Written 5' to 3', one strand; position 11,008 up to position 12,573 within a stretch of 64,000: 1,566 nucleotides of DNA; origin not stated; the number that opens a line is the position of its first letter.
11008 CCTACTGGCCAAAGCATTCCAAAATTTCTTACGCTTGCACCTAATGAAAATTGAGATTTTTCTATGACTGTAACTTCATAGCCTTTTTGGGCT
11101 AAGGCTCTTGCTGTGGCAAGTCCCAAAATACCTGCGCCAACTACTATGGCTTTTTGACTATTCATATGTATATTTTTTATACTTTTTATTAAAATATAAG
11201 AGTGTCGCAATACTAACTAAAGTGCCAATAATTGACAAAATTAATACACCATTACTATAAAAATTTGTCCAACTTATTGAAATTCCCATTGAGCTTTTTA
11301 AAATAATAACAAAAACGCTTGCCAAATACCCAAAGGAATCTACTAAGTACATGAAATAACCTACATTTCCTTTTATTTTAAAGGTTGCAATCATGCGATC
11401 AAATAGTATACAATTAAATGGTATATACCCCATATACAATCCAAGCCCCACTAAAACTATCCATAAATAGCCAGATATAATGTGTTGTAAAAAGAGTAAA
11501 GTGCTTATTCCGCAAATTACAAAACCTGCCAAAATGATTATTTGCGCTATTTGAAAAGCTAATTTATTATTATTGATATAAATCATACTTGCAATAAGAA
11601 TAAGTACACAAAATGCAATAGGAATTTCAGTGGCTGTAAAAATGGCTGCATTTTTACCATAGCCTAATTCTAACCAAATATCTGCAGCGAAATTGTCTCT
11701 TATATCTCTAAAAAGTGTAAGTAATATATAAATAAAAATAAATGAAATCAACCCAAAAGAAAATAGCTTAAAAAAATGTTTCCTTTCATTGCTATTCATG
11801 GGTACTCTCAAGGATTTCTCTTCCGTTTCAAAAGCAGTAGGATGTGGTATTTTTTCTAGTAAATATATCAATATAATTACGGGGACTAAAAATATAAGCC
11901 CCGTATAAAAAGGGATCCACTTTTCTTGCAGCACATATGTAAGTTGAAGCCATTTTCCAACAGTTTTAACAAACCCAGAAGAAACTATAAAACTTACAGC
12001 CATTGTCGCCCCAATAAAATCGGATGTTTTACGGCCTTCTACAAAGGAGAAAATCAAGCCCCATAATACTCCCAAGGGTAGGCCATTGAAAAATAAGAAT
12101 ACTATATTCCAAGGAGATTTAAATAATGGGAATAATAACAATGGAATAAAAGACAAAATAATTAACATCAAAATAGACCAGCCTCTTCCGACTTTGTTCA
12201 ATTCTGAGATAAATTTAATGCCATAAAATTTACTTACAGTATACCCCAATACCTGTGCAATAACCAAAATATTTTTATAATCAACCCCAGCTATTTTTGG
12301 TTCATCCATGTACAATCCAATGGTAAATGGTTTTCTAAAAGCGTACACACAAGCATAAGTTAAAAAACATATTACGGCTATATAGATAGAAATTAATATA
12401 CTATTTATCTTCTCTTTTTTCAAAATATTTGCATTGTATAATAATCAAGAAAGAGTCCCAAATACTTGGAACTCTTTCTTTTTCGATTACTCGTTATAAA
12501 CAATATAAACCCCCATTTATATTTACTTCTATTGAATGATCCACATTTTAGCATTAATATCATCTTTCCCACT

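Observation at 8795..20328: SusC/SusD-led operon that runs directly into a phosphonate C-P cleavage cassette and faces a propeller/phosphoesterase gene: candidate organophosphonate utilisation locus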

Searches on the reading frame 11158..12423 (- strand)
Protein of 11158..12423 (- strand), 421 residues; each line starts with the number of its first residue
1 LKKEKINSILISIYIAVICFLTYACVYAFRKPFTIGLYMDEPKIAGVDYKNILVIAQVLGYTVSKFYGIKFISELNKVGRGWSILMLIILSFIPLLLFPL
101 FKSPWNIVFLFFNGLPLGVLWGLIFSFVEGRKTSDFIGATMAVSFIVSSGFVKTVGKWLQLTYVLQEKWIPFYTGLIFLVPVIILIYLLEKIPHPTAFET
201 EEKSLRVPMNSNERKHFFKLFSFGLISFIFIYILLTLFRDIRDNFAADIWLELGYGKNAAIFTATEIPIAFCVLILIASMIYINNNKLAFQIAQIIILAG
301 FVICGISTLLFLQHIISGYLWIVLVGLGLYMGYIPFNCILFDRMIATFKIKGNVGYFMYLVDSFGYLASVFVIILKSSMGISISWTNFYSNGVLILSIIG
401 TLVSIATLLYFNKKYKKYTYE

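Call 4: search_protein_families(library=pfam, proteins=[window:11158-12423:-], max_evalue=0.01)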
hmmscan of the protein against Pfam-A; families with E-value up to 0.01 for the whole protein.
window:11158-12423:- (421 aa): 1 family
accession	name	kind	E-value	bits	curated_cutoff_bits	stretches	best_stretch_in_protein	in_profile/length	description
PF18943.6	DUF5690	-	4.8e-149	496.9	25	1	32-414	1-382/382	Family of unknown function (DUF5690)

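Call 5: search_protein_families(library=ncbifam, proteins=[window:11158-12423:-], max_evalue=0.01)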
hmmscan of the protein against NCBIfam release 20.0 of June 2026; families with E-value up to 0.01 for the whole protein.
window:11158-12423:- (421 aa): 0 families

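Call 22: find_homologous_proteins(query=window:11158-12423:-)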
Query window:11158-12423:- (421 aa): 4408 proteins with E <= 0.001 among 8000 candidates; the best 120 are listed.
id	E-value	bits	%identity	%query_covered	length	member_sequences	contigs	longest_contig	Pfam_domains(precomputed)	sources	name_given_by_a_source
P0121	4.9e-263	891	98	100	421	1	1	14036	PF18943.7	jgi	-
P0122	1.2e-251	853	100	94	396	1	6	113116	PF18943.7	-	-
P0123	3.1e-250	848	99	94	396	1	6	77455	PF18943.7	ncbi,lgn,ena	-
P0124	6.2e-247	838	90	100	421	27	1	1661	PF18943.7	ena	-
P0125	1.6e-246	836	90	100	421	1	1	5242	PF18943.7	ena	-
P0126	2.2e-246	836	90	100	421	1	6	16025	PF18943.7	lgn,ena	-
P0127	2.3e-246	836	89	100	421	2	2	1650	PF18943.7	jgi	-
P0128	3.6e-246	835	90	100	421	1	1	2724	PF18943.7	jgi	jgi:hypothetical protein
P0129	4.8e-246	835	90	100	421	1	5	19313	PF18943.7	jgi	jgi:hypothetical protein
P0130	6.1e-246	834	90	100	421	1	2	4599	PF18943.7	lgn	-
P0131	6.3e-246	834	90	100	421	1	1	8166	PF18943.7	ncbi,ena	-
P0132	9.2e-246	834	90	100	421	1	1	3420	PF18943.7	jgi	-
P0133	1.3e-243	827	96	94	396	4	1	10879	PF18943.7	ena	-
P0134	3.4e-243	825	89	100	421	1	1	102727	PF18943.7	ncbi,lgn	-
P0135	3.2e-242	822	89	100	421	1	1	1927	PF18943.7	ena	-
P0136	4.9e-241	818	99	91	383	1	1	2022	PF18943.7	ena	-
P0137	7.0e-239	811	88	100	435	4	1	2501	PF18943.7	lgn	-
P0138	1.9e-237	806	87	100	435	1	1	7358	PF18943.7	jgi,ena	jgi:hypothetical protein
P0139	5.9e-236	801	86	100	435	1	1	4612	PF18943.7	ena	-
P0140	1.0e-235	801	87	100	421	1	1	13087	PF18943.7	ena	-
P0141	2.3e-235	799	86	100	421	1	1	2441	PF18943.7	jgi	-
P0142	3.0e-235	799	86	100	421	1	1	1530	PF18943.7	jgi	-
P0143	7.7e-235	798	86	100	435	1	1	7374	PF18943.7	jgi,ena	jgi:hypothetical protein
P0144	1.1e-234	797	86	100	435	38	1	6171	PF18943.7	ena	-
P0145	1.4e-234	797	86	100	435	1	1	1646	PF18943.7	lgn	-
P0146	1.0e-233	794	86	100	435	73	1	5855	PF18943.7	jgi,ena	-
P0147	1.3e-233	794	86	100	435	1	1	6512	PF18943.7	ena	-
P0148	2.2e-233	793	86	100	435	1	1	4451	PF18943.7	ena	-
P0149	3.3e-233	792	86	100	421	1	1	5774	PF18943.7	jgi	-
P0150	3.6e-233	792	85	100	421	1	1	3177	PF18943.7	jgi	jgi:hypothetical protein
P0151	3.8e-233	792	85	100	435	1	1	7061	PF18943.7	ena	-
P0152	5.2e-233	792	86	100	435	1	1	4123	PF18943.7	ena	-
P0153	6.1e-233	791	85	100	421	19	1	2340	PF18943.7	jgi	jgi:hypothetical protein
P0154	4.1e-232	789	85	100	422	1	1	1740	PF18943.7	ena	-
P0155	5.4e-232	788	87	98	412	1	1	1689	PF18943.7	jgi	-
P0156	6.4e-232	788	87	98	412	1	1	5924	PF18943.7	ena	-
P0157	9.9e-232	788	87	98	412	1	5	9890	PF18943.7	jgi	-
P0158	1.1e-231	787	85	100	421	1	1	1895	PF18943.7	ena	-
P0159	1.7e-231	787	85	100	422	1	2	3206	PF18943.7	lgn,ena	-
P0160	3.5e-231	786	87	98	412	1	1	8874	PF18943.7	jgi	-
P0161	3.9e-231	786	85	100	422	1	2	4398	PF18943.7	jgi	jgi:hypothetical protein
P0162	7.4e-231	785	87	98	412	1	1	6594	PF18943.7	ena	-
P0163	1.0e-230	784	85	100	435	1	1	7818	PF18943.7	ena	-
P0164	1.0e-230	784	86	98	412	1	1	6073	PF18943.7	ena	-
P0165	1.5e-230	784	85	100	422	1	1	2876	PF18943.7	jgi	-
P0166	1.7e-230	783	85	100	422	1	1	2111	PF18943.7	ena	-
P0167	2.8e-230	783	84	100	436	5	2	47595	PF18943.7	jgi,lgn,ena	-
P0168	2.9e-230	783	85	100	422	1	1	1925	PF18943.7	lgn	-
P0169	3.7e-230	782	84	100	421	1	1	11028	PF18943.7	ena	-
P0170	4.2e-230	782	84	100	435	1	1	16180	PF18943.7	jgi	-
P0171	4.7e-230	782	84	100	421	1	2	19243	PF18943.7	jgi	jgi:hypothetical protein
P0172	7.5e-230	781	84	100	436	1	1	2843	PF18943.7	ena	-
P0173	8.3e-230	781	84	100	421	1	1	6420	PF18943.7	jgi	jgi:hypothetical protein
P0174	2.0e-229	780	84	100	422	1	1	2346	PF18943.7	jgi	jgi:hypothetical protein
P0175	2.2e-229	780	84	100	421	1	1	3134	PF18943.7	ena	-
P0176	2.4e-229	780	84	100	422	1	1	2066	PF18943.7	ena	-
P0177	4.9e-229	779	84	100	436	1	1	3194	PF18943.7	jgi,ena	-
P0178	1.8e-228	777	86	98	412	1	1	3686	PF18943.7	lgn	-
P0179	3.3e-228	776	85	98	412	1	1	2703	PF18943.7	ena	-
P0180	6.3e-228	775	86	98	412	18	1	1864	PF18943.7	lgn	-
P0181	8.6e-227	771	85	98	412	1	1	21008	PF18943.7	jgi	-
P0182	2.0e-226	770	85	98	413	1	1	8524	PF18943.7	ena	-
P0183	2.6e-226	770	85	98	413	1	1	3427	PF18943.7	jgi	-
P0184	2.9e-226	769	85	98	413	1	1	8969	PF18943.7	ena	-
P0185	3.5e-226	769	85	98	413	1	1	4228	PF18943.7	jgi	-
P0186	4.5e-226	769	85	98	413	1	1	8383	PF18943.7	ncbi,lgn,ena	-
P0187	4.5e-226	769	85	98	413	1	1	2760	PF18943.7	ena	-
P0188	4.3e-225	766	84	98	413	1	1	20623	PF18943.7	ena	-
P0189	5.4e-225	765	84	98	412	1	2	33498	PF18943.7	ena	-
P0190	6.1e-225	765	84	98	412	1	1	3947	PF18943.7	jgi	jgi:hypothetical protein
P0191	7.4e-225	765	84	98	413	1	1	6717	PF18943.7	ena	-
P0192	8.4e-225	765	84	98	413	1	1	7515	PF18943.7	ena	-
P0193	2.0e-217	740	78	100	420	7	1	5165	PF18943.7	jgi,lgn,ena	-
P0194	2.2e-214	730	77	100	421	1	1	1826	PF18943.7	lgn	-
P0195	2.3e-209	714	77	100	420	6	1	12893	PF18943.7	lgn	-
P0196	4.1e-209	713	84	91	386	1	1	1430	PF18943.7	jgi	jgi:hypothetical protein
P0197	9.3e-207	705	76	100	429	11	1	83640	PF18943.7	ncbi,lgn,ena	-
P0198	7.0e-206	702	75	100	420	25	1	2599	PF18943.7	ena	-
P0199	7.1e-206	702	76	100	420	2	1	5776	PF18943.7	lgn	-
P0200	9.8e-206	702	75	100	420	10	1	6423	PF18943.7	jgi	jgi:Family of unknown function (DUF5690)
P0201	1.2e-203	695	75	97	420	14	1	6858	PF18943.7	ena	-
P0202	1.4e-203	695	72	99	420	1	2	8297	PF18943.7,PF07690.22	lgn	-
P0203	1.6e-203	695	77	94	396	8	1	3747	PF18943.7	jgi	-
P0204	1.6e-202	691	74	100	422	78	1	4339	PF18943.7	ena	-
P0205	9.3e-202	689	73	98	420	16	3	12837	PF18943.7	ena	-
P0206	4.1e-201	687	72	100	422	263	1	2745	PF18943.7,PF07690.22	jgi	jgi:hypothetical protein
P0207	1.2e-200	685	72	100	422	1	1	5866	PF18943.7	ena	-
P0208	4.3e-200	683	72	100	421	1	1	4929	PF18943.7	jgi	jgi:hypothetical protein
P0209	4.5e-200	683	73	98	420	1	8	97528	PF18943.7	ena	-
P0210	1.4e-199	682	73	98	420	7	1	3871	PF18943.7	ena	-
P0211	2.0e-199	681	86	86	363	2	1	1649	PF18943.7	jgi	jgi:hypothetical protein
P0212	2.7e-199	681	74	99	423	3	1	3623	PF18943.7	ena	-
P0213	2.9e-199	681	71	100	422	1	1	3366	PF18943.7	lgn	-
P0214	4.7e-199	680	74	99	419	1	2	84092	PF18943.7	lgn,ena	-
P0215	5.1e-199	680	74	99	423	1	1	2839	PF18943.7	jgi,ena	-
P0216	1.6e-198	678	73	98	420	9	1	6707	PF18943.7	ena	-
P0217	2.7e-198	677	73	98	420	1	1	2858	PF18943.7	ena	-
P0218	1.5e-197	675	73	100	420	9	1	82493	PF18943.7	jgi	jgi:hypothetical protein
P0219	1.8e-197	675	72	99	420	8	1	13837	PF18943.7,PF07690.22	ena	-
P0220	4.4e-197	673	72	98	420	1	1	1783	PF18943.7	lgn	-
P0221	4.4e-197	673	72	98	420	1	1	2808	PF18943.7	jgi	-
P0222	1.2e-196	672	72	100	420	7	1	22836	PF18943.7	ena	-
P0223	4.2e-196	670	72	100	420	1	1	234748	PF18943.7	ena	-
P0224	5.1e-196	670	72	100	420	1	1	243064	PF18943.7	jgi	jgi:hypothetical protein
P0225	9.5e-196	669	72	100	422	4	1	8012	PF18943.7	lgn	-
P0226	1.6e-195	668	73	97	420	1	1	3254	PF18943.7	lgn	-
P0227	6.6e-194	663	72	94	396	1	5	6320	PF18943.7,PF07690.22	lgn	-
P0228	2.3e-193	661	72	94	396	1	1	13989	PF18943.7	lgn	-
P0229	6.3e-193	660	71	100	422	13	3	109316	PF18943.7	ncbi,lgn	-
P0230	8.3e-191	653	70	100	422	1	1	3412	PF18943.7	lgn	-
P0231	8.3e-187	640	77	87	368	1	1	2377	PF18943.7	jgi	jgi:hypothetical protein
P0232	8.5e-178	610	67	100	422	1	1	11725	PF18943.7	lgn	-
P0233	5.1e-172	591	65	98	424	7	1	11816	PF18943.7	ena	-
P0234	1.4e-171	589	62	99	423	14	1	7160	PF18943.7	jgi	-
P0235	1.4e-171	589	63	100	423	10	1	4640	PF18943.7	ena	-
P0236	3.1e-171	588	65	99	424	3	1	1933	PF18943.7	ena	-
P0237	3.5e-170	585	63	99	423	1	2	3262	PF18943.7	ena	-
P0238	3.6e-170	585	63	99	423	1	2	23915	PF18943.7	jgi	jgi:MFS family permease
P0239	3.9e-170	585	63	99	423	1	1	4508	PF18943.7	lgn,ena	-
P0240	6.1e-170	584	63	99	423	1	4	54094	PF18943.7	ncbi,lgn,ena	-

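Call 24: find_related_loci(query=A1, collection=genome_contigs, flank=10000)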
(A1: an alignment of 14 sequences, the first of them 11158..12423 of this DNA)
Query A1 (421 aa) in genome_contigs; peptide patterns used: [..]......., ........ (x = any residue, [..] = any of these).
600 stretches matched a pattern (row limit reached: there are more); 591 encode a relative of the query (tblastn E <= 1e-3); the best 80 are kept; 80 distinct loci.
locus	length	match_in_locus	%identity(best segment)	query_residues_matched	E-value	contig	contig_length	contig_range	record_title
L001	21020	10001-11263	86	1-421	0e+0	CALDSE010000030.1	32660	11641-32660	MAG TPA_asm: uncultured Sediminibacterium sp. isolate SRR5468220_bin.23_CONCOCT_v1.1_MAG genome assembly, contig: ERZ651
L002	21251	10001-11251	63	4-420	1e-175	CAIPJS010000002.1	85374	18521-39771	MAG: uncultured Bacteroidetes bacterium isolate Umea2p1_bin-1050 genome assembly, contig: bin-1050:02/95, whole genome s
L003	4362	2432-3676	59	2-416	5e-170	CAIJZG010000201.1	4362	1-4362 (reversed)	MAG: uncultured Bacteroidetes bacterium isolate YR_bin-4742 genome assembly, contig: bin-4742:201/345, whole genome shot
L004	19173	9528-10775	59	1-416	1e-163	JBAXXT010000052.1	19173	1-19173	MAG: Bacteroidota bacterium isolate ELA746 MAG746_52, whole genome shotgun sequence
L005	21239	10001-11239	57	4-416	2e-163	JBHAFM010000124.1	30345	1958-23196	MAG: Sediminibacterium sp. isolate Meta-D_MAG_127 Meta-D__266003, whole genome shotgun sequence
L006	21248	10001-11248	59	2-417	1e-162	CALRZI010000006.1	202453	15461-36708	MAG: Chitinophaga pinensis isolate JJ-MAC1KOLA6-346-2-mx-bin654 genome assembly, contig: JJ-MAC1KOLA6-346-C17, whole gen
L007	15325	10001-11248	58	1-416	2e-162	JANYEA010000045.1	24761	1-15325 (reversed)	MAG: Bacteroidetes bacterium isolate 337R_metabinner_1 337R_k141_853034, whole genome shotgun sequence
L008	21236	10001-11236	58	5-416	8e-162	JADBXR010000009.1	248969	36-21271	MAG: Chitinophagaceae bacterium isolate M55BS1SP2A09MG M55BS1_9, whole genome shotgun sequence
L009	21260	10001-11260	57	2-421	5e-162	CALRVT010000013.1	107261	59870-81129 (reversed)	MAG: Chitinophaga pinensis isolate JJ-MIC7-10-4-m1-bin349 genome assembly, contig: JJ-MIC7-10-C44, whole genome shotgun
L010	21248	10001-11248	58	1-416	5e-160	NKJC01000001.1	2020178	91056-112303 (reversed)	MAG: Chitinophagaceae bacterium BSSC1 NODE_2, whole genome shotgun sequence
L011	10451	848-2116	58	1-421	6e-159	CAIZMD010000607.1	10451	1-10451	MAG: uncultured Bacteroidetes bacterium isolate Loc090721-4m_bin-0913 genome assembly, contig: bin-0913:607/794, whole g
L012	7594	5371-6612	56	3-416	3e-158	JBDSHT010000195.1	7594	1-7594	MAG: Ginsengibacter sp. isolate cluster1_bin.282 k127_10857866, whole genome shotgun sequence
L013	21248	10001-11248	57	2-417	7e-158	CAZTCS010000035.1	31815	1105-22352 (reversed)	MAG TPA_asm: uncultured Sediminibacterium sp. isolate SRP090828_co2_4 genome assembly, contig: NODE_491_length_31815_cov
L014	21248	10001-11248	56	2-417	1e-154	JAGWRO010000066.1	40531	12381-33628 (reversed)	MAG: Bacteroidota bacterium isolate REEB328 k141_3089638, whole genome shotgun sequence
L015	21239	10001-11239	59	2-414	2e-163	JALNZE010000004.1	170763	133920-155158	MAG: Chitinophagaceae bacterium isolate SO_2017_GW3 bin 34 scaffold_110_c1_OW296A_2017, whole genome shotgun sequence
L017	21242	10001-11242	58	1-414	1e-153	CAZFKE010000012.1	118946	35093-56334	MAG TPA_asm: uncultured Sediminibacterium sp. isolate SRP285395_co2_410 genome assembly, contig: NODE_165_length_118946_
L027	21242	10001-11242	50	2-416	1e-138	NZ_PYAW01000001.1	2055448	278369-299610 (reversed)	Chitinophaga niastensis strain DSM 24859 Ga0180968_101, whole genome shotgun sequence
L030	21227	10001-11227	49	7-416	1e-135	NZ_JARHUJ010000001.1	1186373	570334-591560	Paraflavitalea sp. CAU 1676 contig1, whole genome shotgun sequence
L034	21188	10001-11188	53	21-417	1e-128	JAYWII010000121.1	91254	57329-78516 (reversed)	MAG: Chitinophagaceae bacterium isolate GLR81_GL56_UP_2_metabinner_1 GLR81_GL56_UP_2_metabinner_1_120, whole genome shot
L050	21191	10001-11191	45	20-417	2e-120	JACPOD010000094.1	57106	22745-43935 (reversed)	MAG: Sphingobacteriales bacterium isolate NC_groundwater_592_Pr5_B-0.1um_38_44 alan_book_18_scaffold_106091, whole genom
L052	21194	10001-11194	46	20-418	8e-120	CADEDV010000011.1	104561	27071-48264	MAG: uncultured Bacteroidetes bacterium isolate Bacteroidetes sp. RBC053 genome assembly, contig: MAG053_11, whole genom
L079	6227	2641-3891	43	4-421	3e-116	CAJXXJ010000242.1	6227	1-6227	MAG TPA_asm: uncultured Phaeodactylibacter sp. isolate SRR4030058_bin.41_MetaBAT_v2.12.1_MAG genome assembly, contig: NO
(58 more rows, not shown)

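Call 27: find_encoding_contigs(protein=P0123, flank=10000, max_places=3)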
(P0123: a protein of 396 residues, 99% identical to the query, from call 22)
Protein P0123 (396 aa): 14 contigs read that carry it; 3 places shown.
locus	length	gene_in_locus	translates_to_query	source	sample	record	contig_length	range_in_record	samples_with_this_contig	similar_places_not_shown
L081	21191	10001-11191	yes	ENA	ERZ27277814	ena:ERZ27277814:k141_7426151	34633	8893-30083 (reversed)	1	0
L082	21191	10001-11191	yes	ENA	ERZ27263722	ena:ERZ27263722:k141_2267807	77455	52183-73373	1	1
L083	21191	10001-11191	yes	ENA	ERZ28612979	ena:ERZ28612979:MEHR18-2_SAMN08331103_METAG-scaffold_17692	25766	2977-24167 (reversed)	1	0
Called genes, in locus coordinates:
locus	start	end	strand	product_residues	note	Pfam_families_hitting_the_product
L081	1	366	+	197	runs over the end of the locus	PF00677:Lum_binding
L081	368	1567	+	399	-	PF00926:DHBP_synthase, PF00925:GTP_cyclohydro2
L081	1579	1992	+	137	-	PF00885:DMRL_synthase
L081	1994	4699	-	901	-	PF22494:choice_anch_I (faint), PF04185:Phosphoesterase (faint)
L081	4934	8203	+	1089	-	PF13620:CarboxypepD_reg (weak), PF13715:CarbopepD_reg_2, PF07715:Plug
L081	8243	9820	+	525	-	PF12771:SusD-like_2, PF12741:SusD-like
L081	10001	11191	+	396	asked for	PF18943:DUF5690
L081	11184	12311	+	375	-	PF00070:Pyr_redox (faint), PF00890:FAD_binding_2 (weak), PF01266:DAO, PF07992:Pyr_redox_2 (faint), PF13450:NAD_binding_8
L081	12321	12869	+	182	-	PF01966:HD (weak)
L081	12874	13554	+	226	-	PF00702:Hydrolase, PF13419:HAD_2, PF13242:Hydrolase_like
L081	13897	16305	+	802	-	-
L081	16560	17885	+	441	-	PF01053:Cys_Met_Meta_PP, PF00155:Aminotran_1_2, PF01041:DegT_DnrJ_EryC1 (weak)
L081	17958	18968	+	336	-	PF00561:Abhydrolase_1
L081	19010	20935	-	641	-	PF02922:CBM_48, PF00128:Alpha-amylase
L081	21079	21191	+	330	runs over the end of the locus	PF01408:GFO_IDH_MocA, PF22725:GFO_IDH_MocA_C3, PF02894:GFO_IDH_MocA_C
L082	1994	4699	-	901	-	PF22494:choice_anch_I (faint), PF04185:Phosphoesterase (faint)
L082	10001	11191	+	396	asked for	PF18943:DUF5690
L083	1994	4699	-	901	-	PF22494:choice_anch_I (faint), PF04185:Phosphoesterase (faint)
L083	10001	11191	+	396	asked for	PF18943:DUF5690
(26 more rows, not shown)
